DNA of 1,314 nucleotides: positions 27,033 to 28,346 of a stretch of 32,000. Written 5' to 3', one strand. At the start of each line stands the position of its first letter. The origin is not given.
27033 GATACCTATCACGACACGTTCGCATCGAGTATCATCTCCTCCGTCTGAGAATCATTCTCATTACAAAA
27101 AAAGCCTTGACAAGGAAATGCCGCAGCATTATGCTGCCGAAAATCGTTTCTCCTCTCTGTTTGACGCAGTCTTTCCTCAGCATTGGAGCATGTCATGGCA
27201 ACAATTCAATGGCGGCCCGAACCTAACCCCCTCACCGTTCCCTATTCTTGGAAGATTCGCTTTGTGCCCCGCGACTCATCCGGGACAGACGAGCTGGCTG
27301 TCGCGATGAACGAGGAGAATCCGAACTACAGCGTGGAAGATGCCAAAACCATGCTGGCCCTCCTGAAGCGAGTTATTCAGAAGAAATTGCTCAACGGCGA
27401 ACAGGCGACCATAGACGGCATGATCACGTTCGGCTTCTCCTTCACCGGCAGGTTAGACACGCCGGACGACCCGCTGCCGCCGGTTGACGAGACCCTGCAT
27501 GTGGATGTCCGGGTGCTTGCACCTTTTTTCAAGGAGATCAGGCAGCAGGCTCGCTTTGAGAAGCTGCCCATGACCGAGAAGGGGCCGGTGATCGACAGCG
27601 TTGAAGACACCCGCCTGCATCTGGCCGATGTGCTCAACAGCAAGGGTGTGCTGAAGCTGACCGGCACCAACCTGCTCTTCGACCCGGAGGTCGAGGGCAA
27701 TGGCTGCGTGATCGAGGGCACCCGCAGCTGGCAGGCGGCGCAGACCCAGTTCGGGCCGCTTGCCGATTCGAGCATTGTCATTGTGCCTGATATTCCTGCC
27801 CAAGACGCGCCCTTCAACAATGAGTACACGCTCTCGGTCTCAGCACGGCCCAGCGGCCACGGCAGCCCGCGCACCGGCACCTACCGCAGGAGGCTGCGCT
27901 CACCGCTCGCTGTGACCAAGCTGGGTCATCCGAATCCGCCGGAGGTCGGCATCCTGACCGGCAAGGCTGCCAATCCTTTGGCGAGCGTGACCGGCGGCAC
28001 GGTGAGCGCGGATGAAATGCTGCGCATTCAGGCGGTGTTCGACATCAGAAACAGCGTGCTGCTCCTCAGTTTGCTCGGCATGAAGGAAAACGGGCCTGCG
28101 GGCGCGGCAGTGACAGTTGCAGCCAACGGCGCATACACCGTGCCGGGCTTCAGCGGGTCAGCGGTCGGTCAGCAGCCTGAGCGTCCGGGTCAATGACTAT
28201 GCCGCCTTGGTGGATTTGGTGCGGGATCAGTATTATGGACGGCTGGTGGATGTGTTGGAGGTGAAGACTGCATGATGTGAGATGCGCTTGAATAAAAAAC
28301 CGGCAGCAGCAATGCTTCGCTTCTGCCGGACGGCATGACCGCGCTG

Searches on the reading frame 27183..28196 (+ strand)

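Call 15: search_protein_families(library=pfam, max_evalue=0.01, proteins=[window:27183-28196:+])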
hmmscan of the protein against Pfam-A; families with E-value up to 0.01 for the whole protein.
window:27183-28196:+ (337 aa): 1 family
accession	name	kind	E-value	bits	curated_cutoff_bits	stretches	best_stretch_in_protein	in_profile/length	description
PF14848.11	HU-DNA_bdg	-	0.0048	17.4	30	1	15-107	9-102/124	DNA-binding domain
